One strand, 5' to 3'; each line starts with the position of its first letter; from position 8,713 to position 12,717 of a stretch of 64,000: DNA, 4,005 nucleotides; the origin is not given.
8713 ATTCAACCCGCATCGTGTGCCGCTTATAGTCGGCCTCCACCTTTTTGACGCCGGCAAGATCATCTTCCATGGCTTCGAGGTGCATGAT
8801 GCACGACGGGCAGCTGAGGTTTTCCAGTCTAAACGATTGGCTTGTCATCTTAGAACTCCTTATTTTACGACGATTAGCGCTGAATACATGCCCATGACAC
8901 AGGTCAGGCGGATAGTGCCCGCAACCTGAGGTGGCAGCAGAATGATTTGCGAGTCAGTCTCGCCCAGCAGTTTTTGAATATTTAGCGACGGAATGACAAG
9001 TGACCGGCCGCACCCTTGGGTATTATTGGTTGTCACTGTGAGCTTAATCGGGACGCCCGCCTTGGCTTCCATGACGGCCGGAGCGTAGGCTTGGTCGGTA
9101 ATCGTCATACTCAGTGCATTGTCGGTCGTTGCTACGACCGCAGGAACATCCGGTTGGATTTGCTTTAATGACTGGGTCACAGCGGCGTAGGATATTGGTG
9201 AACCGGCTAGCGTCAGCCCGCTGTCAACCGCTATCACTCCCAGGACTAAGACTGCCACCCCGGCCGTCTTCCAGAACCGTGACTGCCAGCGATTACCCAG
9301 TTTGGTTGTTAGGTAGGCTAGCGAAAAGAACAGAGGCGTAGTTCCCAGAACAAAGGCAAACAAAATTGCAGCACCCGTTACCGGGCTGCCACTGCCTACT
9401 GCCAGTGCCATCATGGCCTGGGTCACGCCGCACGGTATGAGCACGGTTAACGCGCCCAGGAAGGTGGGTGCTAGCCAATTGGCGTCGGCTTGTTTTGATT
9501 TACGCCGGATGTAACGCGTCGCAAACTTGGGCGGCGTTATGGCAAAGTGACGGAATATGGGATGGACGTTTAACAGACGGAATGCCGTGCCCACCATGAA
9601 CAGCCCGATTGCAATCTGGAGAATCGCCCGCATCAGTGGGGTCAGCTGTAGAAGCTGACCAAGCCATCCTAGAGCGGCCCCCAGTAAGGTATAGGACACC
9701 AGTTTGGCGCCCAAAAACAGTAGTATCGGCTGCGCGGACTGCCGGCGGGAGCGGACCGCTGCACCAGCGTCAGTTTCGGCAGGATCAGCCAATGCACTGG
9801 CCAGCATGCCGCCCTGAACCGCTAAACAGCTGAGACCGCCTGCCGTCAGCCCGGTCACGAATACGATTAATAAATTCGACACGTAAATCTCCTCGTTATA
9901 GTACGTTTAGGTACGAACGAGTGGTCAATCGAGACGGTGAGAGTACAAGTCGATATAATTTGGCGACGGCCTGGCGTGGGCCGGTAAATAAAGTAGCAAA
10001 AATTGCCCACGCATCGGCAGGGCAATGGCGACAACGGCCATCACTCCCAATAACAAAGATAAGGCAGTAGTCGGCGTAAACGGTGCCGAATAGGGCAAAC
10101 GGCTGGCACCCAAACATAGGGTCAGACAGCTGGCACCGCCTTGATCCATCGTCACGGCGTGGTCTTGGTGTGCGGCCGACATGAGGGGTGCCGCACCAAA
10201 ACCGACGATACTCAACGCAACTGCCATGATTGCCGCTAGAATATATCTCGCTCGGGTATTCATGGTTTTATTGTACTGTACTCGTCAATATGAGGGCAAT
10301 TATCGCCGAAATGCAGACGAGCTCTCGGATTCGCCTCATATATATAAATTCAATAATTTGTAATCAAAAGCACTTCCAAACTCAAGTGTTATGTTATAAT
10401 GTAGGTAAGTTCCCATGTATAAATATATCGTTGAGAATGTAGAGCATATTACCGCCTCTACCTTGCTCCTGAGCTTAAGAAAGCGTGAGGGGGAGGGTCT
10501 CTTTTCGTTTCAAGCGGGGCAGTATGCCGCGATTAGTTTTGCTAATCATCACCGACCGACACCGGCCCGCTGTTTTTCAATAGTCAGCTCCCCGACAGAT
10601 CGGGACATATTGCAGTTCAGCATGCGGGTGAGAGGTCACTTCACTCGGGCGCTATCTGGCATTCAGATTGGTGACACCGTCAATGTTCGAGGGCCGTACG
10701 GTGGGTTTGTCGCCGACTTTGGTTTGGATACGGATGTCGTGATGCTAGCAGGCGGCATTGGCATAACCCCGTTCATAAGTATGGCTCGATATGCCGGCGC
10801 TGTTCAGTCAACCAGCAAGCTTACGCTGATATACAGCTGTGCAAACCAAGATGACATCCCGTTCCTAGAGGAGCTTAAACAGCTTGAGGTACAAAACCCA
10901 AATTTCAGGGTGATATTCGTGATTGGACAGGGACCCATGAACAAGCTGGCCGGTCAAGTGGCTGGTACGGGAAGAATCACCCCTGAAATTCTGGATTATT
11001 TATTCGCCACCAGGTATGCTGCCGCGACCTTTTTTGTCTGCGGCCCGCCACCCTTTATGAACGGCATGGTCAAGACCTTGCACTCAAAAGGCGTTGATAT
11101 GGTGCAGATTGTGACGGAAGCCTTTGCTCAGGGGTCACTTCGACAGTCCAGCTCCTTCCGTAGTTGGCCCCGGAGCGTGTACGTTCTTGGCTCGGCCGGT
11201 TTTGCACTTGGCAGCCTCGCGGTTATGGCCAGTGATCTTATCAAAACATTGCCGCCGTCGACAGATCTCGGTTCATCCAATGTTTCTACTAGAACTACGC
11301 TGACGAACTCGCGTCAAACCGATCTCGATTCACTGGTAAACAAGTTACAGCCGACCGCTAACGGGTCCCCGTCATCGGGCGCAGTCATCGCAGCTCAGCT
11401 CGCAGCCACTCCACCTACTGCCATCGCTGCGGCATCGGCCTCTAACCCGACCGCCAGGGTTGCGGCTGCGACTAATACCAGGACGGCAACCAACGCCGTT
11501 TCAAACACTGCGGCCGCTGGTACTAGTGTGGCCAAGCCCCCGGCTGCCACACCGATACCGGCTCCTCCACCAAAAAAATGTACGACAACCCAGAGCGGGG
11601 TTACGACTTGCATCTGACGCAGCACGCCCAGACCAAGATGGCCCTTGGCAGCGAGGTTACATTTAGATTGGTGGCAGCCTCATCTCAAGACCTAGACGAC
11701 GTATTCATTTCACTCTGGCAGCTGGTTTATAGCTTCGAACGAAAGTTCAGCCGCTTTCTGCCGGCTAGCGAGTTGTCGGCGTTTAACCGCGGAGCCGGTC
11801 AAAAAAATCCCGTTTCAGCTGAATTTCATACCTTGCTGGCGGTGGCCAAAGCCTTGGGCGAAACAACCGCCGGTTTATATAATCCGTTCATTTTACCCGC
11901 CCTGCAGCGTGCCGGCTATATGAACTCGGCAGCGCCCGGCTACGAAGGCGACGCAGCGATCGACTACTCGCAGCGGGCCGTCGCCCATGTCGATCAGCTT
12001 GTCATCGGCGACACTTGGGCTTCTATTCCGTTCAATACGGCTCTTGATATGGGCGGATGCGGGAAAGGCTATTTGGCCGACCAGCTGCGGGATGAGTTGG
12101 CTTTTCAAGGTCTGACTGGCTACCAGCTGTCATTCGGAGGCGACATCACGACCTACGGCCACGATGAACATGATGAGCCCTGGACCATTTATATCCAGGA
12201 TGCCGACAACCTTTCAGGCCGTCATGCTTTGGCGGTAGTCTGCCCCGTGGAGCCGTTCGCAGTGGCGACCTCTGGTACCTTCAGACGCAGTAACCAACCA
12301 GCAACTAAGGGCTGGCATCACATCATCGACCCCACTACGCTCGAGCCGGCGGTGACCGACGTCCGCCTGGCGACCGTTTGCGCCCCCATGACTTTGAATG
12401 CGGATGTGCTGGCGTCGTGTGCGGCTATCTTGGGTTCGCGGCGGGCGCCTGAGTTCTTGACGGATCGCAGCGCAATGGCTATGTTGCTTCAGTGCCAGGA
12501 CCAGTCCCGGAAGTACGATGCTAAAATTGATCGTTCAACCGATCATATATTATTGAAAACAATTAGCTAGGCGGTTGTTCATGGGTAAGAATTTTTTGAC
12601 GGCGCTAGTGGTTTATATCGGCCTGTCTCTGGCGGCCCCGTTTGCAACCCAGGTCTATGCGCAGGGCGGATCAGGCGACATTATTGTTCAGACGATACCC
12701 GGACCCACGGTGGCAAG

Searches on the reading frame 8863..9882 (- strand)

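Call 59: search_protein_families(library=pfam, proteins=[window:8863-9882:-], max_evalue=0.001)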
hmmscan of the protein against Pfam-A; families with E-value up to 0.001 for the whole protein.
window:8863-9882:- (340 aa): 2 families
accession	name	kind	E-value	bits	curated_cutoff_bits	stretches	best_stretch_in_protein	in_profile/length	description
PF13386.12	DsbD_2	-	2.2e-31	109.7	24.9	1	7-216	2-198/199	Cytochrome C biogenesis protein transmembrane region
PF13473.12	Cupredoxin_1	-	2.3e-10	40.9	27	1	251-338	17-103/104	Cupredoxin-like domain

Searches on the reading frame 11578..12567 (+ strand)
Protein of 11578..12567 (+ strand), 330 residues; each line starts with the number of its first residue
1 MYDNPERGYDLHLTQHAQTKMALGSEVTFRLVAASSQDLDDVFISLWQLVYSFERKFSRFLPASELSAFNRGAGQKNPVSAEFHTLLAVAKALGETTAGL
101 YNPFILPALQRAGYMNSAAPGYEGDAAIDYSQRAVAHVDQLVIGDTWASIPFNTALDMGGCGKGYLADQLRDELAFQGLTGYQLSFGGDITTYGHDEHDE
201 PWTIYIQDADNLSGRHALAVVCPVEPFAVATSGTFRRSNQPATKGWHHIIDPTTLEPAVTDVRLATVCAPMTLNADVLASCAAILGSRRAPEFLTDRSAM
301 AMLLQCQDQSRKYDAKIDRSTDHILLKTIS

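Call 59: search_protein_families(library=pfam, proteins=[window:11578-12567:+], max_evalue=0.001)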
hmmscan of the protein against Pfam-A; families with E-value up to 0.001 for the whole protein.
window:11578-12567:+ (330 aa): 1 family
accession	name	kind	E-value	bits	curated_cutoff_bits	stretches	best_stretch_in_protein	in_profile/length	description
PF02424.20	ApbE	-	4.8e-45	154.6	25.6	1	45-301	16-263/266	ApbE family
